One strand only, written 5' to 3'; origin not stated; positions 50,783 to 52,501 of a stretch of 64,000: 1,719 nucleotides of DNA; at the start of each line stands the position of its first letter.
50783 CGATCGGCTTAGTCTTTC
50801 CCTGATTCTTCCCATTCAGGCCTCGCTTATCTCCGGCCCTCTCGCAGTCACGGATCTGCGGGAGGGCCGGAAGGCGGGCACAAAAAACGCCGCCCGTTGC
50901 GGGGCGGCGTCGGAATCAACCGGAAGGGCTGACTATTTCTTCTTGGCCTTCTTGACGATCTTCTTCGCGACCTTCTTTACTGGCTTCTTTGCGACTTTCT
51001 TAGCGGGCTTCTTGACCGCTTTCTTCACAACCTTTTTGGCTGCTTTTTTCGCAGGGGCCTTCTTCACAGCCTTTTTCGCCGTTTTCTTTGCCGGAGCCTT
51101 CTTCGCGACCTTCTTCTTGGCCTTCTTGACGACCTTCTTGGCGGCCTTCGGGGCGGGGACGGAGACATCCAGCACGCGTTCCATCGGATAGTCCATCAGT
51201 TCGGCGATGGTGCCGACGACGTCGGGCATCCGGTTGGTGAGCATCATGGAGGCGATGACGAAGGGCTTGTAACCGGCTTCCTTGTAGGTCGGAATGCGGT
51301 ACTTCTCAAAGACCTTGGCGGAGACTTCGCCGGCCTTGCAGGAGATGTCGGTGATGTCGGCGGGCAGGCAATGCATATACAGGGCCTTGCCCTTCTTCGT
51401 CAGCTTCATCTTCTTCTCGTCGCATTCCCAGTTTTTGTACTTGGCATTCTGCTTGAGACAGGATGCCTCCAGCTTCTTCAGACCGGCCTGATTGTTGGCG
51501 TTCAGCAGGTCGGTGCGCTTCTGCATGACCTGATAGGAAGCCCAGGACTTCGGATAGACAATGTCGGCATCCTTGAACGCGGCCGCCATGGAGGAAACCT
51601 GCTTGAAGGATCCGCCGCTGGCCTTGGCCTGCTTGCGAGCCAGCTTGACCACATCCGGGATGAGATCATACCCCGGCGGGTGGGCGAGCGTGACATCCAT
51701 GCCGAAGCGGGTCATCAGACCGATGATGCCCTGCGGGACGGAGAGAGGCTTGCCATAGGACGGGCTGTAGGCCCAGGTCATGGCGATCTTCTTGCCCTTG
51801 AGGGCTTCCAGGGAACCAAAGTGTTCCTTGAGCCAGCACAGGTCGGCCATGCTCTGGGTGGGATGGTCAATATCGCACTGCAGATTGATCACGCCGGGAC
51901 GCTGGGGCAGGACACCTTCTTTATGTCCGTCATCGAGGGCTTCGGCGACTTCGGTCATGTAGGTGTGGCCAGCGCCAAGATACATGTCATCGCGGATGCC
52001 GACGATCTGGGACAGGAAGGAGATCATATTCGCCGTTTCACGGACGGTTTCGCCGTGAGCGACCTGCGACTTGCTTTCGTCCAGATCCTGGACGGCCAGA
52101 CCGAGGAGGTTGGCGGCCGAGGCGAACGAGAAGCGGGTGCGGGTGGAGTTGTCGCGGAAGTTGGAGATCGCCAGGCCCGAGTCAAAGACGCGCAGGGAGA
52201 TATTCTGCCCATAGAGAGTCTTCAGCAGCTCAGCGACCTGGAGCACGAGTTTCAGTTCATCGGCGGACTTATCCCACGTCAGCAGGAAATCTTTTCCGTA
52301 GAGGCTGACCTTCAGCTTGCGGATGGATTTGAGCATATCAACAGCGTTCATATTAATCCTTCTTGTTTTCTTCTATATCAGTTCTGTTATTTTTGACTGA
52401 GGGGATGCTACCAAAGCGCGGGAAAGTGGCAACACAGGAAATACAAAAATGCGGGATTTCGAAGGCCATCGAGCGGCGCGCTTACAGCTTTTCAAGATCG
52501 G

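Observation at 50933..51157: YgeW carbamoyltransferase fused to a histone-H1-like tail (74 aa, 37 Lys, no acidic residues)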

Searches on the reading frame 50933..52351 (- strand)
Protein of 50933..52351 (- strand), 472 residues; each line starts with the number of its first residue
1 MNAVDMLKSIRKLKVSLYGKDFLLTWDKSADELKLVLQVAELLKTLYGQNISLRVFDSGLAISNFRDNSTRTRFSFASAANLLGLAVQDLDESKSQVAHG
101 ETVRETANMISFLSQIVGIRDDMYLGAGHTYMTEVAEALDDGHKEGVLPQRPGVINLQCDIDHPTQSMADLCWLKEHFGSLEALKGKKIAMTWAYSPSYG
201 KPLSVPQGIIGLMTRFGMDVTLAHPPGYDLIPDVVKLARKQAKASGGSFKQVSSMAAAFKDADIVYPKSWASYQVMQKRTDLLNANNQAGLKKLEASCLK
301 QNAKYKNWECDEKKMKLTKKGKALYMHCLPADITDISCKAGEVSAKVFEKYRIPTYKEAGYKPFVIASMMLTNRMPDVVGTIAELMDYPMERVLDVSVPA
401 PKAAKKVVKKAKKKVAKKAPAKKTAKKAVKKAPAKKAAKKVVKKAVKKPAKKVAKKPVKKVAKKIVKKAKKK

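Call 4: search_protein_families(library=pfam, proteins=[window:50933-52351:-], max_evalue=0.01)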
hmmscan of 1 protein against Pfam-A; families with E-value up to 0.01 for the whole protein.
window:50933-52351:- (472 aa): 2 families
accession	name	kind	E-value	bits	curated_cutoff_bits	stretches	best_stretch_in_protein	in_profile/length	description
PF02729.26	OTCace_N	-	4.2e-25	89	29.9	1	20-176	1-148/148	Aspartate/ornithine carbamoyltransferase, carbamoyl-P binding domain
PF00185.30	OTCace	-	1.9e-19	70.7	29.4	1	210-371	20-155/157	Aspartate/ornithine carbamoyltransferase, Asp/Orn binding domain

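Call 5: search_protein_families(library=ncbifam, proteins=[window:50933-52351:-], max_evalue=0.01)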
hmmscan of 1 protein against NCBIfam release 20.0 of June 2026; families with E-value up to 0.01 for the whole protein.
window:50933-52351:- (472 aa): 16 families
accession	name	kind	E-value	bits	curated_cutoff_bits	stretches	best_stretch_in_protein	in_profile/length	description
NF005538.0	PRK07200.1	equivalog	7.8e-207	687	453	1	5-393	6-395/396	knotted carbamoyltransferase YgeW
TIGR03316.1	ygeW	equivalog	4.3e-189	628.3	500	1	6-388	4-387/391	knotted carbamoyltransferase YgeW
TIGR00658.1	orni_carb_tr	equivalog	1.6e-36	126.1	280.85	1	20-370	1-299/304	ornithine carbamoyltransferase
NF003384.0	PRK04523.1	equivalog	3.2e-35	121.8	288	1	20-331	4-296/336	N-acetylornithine carbamoyltransferase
NF001986.0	PRK00779.1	subfamily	1.1e-32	113.4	306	1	18-361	4-291/307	ornithine carbamoyltransferase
TIGR04384.1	putr_carbamoyl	exception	1.2e-25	90.4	500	1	21-332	1-271/330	putrescine carbamoyltransferase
TIGR00670.1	asp_carb_tr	equivalog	1.9e-21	76.5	236.95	1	25-267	6-223/304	aspartate carbamoyltransferase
NF003286.0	PRK04284.1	subfamily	3.8e-21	75.6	515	1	16-353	3-294/332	ornithine carbamoyltransferase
NF002032.1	PRK00856.1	equivalog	1.4e-20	73.7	263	1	22-266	3-214/297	aspartate carbamoyltransferase catalytic subunit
NF011380.0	PRK14805.1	equivalog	4.5e-18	65.4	421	1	30-332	12-264/302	ornithine carbamoyltransferase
NF009213.0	PRK12562.1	subfamily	7.8e-16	58.4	559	1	16-350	3-295/334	ornithine carbamoyltransferase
NF008853.0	PRK11891.1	equivalog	4.5e-14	51.9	560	1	14-298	82-346/430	aspartate carbamoyltransferase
NF002470.0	PRK01713.1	equivalog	2e-12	47.2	545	1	27-273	15-237/334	ornithine carbamoyltransferase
NF006046.0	PRK08192.1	equivalog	5.4e-12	45.6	512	1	29-268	16-234/339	aspartate carbamoyltransferase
NF011492.0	PRK14900.1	equivalog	5.8e-05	21.1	1783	1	391-471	951-1039/1044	valine--tRNA ligase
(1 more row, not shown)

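Call 8: find_homologous_proteins(query=window:50933-52351:-, max_evalue=1e-30)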
Query window:50933-52351:- (472 aa): 8000 proteins with E <= 1e-30 among 8000 candidates; the best 120 are listed.
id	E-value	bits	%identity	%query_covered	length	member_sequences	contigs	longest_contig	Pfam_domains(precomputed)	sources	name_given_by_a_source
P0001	0.0e+0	1031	100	100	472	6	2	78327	PF00185.31,PF02729.27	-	-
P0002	1.5e-267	905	93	84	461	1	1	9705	PF00185.31,PF02729.27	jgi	-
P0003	2.3e-267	905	91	84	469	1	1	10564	PF00185.31,PF02729.27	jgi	-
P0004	1.6e-242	823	83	88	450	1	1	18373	PF00185.31,PF02729.27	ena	-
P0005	4.2e-242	822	83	85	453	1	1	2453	PF00185.31,PF02729.27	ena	-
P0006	2.1e-241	819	84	85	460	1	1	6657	PF00185.31,PF02729.27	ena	-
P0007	5.0e-241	818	84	84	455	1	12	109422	PF00185.31,PF02729.27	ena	-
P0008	5.1e-241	818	84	84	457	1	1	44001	PF00185.31,PF02729.27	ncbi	-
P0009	7.3e-241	818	77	98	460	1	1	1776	PF00185.31,PF02729.27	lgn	-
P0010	8.1e-241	817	82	87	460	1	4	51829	PF00185.31,PF02729.27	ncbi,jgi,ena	jgi:knotted carbamoyltransferase YgeW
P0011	8.6e-241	817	83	85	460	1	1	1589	PF00185.31,PF02729.27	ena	-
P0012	1.0e-240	817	83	85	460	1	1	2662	PF00185.31,PF02729.27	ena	-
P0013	1.1e-240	817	77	98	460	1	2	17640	PF00185.31,PF02729.27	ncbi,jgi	jgi:knotted carbamoyltransferase YgeW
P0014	1.3e-240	817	83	85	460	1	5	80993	PF00185.31,PF02729.27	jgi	jgi:knotted carbamoyltransferase YgeW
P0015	1.5e-240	816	82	87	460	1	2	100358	PF00185.31,PF02729.27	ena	-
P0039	3.1e-238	809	79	94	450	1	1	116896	PF00185.31,PF02729.27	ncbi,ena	-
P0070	1.4e-234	797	83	84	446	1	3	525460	PF00185.31,PF02729.27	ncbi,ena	-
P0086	9.4e-233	791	78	90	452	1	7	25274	PF00185.31,PF02729.27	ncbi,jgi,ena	-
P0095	1.2e-228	777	80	85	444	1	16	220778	PF00185.31,PF02729.27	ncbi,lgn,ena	-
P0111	9.6e-226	768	82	84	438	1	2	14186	PF00185.31,PF02729.27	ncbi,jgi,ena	-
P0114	2.0e-225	767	79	85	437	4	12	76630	PF00185.31,PF02729.27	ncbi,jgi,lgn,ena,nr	ncbi:MAG: knotted carbamoyltransferase YgeW [Lentisphaerae bacterium]|jgi:knotted carbamoyltransfera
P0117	1.9e-224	763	80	85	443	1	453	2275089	PF00185.31,PF02729.27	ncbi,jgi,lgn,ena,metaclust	jgi:knotted carbamoyltransferase YgeW|metaclust:\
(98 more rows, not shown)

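Call 19: search_protein_representatives(protein=window:51158-52351:-)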
Query: 398 residues. Proteins with E-value up to 0.001 (for the whole library): 2156; up to 1e-10: 876; up to 1e-30: 259. The best 150 are listed.
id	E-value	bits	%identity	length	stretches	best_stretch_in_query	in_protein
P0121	2.8e-139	480.6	59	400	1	16-386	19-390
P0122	4.6e-128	443.7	67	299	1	6-295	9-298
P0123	9.7e-128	442.6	62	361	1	6-332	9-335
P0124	4.4e-123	427.3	55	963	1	16-376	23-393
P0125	4.8e-119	414.0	73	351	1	5-260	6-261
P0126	6.1e-116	403.8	59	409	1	4-300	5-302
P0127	2.4e-115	401.8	56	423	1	3-319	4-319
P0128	6.9e-111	387.2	74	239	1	6-238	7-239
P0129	2.8e-109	381.9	52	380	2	6-336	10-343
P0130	3.0e-109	381.7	68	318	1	9-253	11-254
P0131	4.9e-109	381.1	53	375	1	5-382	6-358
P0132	1.0e-106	373.4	59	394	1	5-280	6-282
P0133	1.6e-102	359.6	46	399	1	5-376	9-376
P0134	1.6e-101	356.3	42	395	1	15-392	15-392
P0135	2.5e-100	352.4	44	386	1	8-386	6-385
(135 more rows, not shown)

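Call 20: find_related_loci(query=window:50933-52351:-, collection=genome_contigs, flank=10000)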
Query window:50933-52351:- (472 aa) in genome_contigs; peptide patterns used: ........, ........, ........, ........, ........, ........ (x = any residue, [..] = any of these).
600 stretches matched a pattern (row limit reached: there are more); 31 encode a relative of the query (tblastn E <= 1e-3); 30 distinct loci.
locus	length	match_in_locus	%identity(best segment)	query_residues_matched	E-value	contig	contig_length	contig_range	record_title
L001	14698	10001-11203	84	1-401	0e+0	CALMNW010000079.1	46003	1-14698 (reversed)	MAG TPA_asm: uncultured Verrucomicrobia bacterium isolate SRR8859111_bin.86_CONCOCT_v1.1_MAG genome assembly, contig: ER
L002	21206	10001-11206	83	1-401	0e+0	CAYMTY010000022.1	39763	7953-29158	MAG TPA_asm: uncultured Verrucomicrobiota bacterium isolate SRP192927_co4_543 genome assembly, contig: NODE_1423_length_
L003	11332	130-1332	83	1-401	0e+0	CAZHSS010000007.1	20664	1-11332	MAG TPA_asm: uncultured Verrucomicrobiota bacterium isolate SRP294416_co3_838 genome assembly, contig: NODE_3937_length_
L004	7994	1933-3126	84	1-398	0e+0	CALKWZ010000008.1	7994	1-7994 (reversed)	MAG TPA_asm: uncultured Verrucomicrobia bacterium isolate SRR3330206_bin.99_CONCOCT_v1.1_MAG genome assembly, contig: ER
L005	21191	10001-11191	83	1-397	0e+0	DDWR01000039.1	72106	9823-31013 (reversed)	MAG TPA_asm: Verrucomicrobia bacterium UBA2281 UBA2281_contig_7203, whole genome shotgun sequence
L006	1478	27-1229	83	1-401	0e+0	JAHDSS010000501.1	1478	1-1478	MAG: Kiritimatiellae bacterium isolate SV3-B9.1 k141_10630, whole genome shotgun sequence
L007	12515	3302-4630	78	1-459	0e+0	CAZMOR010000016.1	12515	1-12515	MAG TPA_asm: uncultured Verrucomicrobiota bacterium isolate binchicken_co229_56 genome assembly, contig: k141_1118157, w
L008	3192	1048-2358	79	1-436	0e+0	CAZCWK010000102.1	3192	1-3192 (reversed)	MAG TPA_asm: uncultured Bacteroidales bacterium isolate SRP192927_co3_572 genome assembly, contig: NODE_96227_length_319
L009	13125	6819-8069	77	1-439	0e+0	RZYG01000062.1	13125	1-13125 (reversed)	MAG: Spartobacteria bacterium isolate INTA.AUR.007 contig-100_2155, whole genome shotgun sequence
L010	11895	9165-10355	82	1-397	0e+0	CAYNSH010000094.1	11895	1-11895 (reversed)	MAG TPA_asm: uncultured Verrucomicrobiota bacterium isolate SRP241326_co2_331 genome assembly, contig: NODE_6970_length_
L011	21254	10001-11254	75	1-428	0e+0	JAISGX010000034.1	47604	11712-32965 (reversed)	MAG: Verrucomicrobiota bacterium isolate Hm464_bin137 k119_1862505, whole genome shotgun sequence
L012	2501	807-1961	78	1-385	0e+0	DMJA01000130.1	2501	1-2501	MAG TPA_asm: Verrucomicrobia bacterium isolate UBA8943 contig_43165, whole genome shotgun sequence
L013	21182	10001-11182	74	1-394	0e+0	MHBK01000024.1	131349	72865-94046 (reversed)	MAG: Lentisphaerae bacterium GWF2_57_35 gwf2_scaffold_222, whole genome shotgun sequence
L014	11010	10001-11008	85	1-336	0e+0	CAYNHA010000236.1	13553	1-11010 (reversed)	MAG TPA_asm: uncultured Verrucomicrobiota bacterium isolate binchicken_co229_252 genome assembly, contig: k141_1494777,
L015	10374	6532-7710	70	2-394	0e+0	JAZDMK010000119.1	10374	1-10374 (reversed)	MAG: Bacteroidota bacterium isolate MEGAHIT-group-0.646 k141_9930205, whole genome shotgun sequence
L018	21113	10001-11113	69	7-377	0e+0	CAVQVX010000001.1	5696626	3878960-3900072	MAG: uncultured Holophagaceae bacterium isolate MFD00082.bin.2.93 genome assembly, contig: contig_1003, whole genome sho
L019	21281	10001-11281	61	7-425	0e+0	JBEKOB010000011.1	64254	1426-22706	MAG: Bacteroidota bacterium isolate SPRUCE 430 SPRUCE_430_11, whole genome shotgun sequence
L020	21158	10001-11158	65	7-392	1e-180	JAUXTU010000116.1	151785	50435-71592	MAG: Bacteroidota bacterium isolate C13_metabat.bin.24 C13_k141_294063, whole genome shotgun sequence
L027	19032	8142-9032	44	6-332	4e-78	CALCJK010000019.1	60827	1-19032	MAG: uncultured bacterium isolate H1_Bin_METABAT__173_sub_1 genome assembly, contig: c_000000125376, whole genome shotgu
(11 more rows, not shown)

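Call 23: find_encoding_contigs(protein=P0117, flank=10000, max_places=4)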
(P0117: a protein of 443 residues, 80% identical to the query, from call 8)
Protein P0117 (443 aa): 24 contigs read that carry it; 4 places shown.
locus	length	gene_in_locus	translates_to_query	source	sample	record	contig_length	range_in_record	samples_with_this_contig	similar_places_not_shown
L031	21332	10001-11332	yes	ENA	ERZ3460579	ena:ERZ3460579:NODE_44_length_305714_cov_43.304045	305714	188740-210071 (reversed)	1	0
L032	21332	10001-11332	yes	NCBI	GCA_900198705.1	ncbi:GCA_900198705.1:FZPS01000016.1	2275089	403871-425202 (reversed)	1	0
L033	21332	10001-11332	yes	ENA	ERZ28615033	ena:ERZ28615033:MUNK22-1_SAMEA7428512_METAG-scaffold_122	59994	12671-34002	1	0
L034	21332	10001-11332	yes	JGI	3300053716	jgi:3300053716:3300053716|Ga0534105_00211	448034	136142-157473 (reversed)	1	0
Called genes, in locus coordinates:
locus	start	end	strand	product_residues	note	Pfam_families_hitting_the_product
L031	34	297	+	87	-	-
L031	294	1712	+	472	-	PF12679:ABC2_membrane_2, PF12698:ABC2_membrane_3 (weak)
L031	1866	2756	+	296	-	-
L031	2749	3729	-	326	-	PF00106:adh_short, PF08659:KR, PF13561:adh_short_C2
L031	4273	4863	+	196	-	PF17726:DpnI_C, PF01844:HNH (weak)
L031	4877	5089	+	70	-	-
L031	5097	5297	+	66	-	-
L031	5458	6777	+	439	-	PF09994:T6SS_Tle1-like_cat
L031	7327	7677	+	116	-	PF01245:Ribosomal_L19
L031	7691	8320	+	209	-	PF01351:RNase_HII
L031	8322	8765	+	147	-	PF08378:NERD (weak), PF02021:UPF0102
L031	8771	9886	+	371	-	PF01464:SLT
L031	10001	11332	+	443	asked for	PF02729:OTCace_N, PF00185:OTCace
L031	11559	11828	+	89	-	-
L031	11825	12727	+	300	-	PF01545:Cation_efflux, PF16916:ZT_dimer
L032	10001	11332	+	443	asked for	PF02729:OTCace_N, PF00185:OTCace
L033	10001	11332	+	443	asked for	PF02729:OTCace_N, PF00185:OTCace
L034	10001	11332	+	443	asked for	PF02729:OTCace_N, PF00185:OTCace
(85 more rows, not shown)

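Call 27: search_solved_structures(query=window:50933-52351:-, show_alignments=1, max_evalue=1e-20)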
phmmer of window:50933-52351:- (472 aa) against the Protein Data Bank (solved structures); distinct sequences matched with E-value up to 1e-20: 4.
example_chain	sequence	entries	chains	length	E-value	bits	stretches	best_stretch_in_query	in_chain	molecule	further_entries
3q98_A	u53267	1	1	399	8.1e-186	621.2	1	5-393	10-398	transcarbamylase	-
2yfk_A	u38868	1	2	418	4.4e-164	549.6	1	9-392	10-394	ASPARTATE/ORNITHINE CARBAMOYLTRANSFERASE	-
3l02_A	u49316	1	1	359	8.1e-21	77.6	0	20-272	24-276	N-acetylornithine carbamoyltransferase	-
1pvv_A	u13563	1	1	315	8.3e-21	77.5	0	15-273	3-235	Ornithine carbamoyltransferase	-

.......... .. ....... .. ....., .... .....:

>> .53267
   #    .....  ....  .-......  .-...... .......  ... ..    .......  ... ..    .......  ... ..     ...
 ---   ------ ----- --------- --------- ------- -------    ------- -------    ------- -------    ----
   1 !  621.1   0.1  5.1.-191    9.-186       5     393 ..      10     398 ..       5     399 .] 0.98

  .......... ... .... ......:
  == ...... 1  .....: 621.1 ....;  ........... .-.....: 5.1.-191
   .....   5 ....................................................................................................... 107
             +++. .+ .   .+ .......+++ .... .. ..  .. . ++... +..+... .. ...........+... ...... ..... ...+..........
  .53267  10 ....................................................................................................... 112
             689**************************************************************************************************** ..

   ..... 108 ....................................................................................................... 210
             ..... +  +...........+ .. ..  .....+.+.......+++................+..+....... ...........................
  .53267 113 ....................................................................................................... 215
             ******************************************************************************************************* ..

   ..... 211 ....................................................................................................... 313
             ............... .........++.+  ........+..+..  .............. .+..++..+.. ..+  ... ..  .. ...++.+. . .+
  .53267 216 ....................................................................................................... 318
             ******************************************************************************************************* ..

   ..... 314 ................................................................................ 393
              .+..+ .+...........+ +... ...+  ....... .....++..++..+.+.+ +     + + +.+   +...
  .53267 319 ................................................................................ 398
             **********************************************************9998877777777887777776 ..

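Call 35: predict_structure(alignment_id=A1)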
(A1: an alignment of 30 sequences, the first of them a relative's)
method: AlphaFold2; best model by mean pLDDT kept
length: 472 residues; sequences in the alignment: 30
mean_pLDDT: 62.0   pTM: 0.64
mean pLDDT of the five models: 62.0, 60.6, 60.6, 56.5, 56.3
residues with pLDDT >= 90: 54; 70-90: 161; 50-70: 56; < 50: 201
segments of 3 or more residues with pLDDT < 50: 54-75, 81-123, 125-135, 148-160, 200-203, 329-344, 354-359, 389-472
pLDDT, mean of each block of 10 residues (from residue 1): 85 84 66 90 78 42 27 43 41 33 43 43 44 49 56 41 70 87 94 70 59 89 88 83 91 93 87 81 86 87 84 90 73 35 57 52 76 79 66 37 31 35 34 34 36 35 38 35
secondary structure, 60 per line:
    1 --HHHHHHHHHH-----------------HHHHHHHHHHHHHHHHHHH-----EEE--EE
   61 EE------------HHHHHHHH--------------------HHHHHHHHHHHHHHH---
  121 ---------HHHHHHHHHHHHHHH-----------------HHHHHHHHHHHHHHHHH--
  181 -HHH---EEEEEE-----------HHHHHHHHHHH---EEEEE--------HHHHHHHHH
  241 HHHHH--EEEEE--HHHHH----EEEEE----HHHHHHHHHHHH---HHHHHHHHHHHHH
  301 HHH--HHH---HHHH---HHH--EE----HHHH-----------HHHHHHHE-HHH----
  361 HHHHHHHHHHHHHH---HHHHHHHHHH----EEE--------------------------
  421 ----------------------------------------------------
elements in order: H3-12 H30-48 E54-56 E59-62 H75-82 H103-117 H130-144 H162-178 E188-193 H205-215 E219-223 H232-245 E248-252 H255-259 E264-268 H273-284 H288-303 H312-315 H330-333 H345-351 H361-374 H378-387 E392-394

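Call 46: find_encoding_contigs(protein=P0002, flank=4000, max_places=1)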
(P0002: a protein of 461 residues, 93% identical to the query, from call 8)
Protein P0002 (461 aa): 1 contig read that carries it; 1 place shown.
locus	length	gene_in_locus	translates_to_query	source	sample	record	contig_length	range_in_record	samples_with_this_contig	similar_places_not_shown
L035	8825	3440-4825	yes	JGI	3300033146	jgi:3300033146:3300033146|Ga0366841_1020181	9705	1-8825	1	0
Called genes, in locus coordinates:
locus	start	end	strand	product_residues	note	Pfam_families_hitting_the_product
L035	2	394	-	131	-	?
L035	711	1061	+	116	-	PF01245:Ribosomal_L19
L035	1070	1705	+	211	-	PF01351:RNase_HII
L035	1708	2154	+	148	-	PF08378:NERD (weak), PF02021:UPF0102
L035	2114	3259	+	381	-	PF01464:SLT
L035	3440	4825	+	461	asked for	PF02729:OTCace_N, PF00185:OTCace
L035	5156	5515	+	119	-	PF03551:PadR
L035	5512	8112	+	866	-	PF08487:VIT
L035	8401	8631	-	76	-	-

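Call 47: find_encoding_contigs(protein=P0003, flank=4000, max_places=1)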
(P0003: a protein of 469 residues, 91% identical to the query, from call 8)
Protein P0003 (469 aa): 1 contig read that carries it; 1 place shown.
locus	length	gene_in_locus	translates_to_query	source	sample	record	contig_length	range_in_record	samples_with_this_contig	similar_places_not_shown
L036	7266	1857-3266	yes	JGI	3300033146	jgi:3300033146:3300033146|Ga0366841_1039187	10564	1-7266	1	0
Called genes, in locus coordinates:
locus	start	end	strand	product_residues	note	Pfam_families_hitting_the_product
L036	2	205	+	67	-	?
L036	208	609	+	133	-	PF02021:UPF0102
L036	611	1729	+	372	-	PF01464:SLT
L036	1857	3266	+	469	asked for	PF02729:OTCace_N, PF00185:OTCace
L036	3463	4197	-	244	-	-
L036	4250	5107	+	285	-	PF02463:SMC_N (weak)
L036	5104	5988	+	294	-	-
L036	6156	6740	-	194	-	PF00929:RNase_T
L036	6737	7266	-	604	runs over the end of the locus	PF08439:Peptidase_M3_N, PF01432:Peptidase_M3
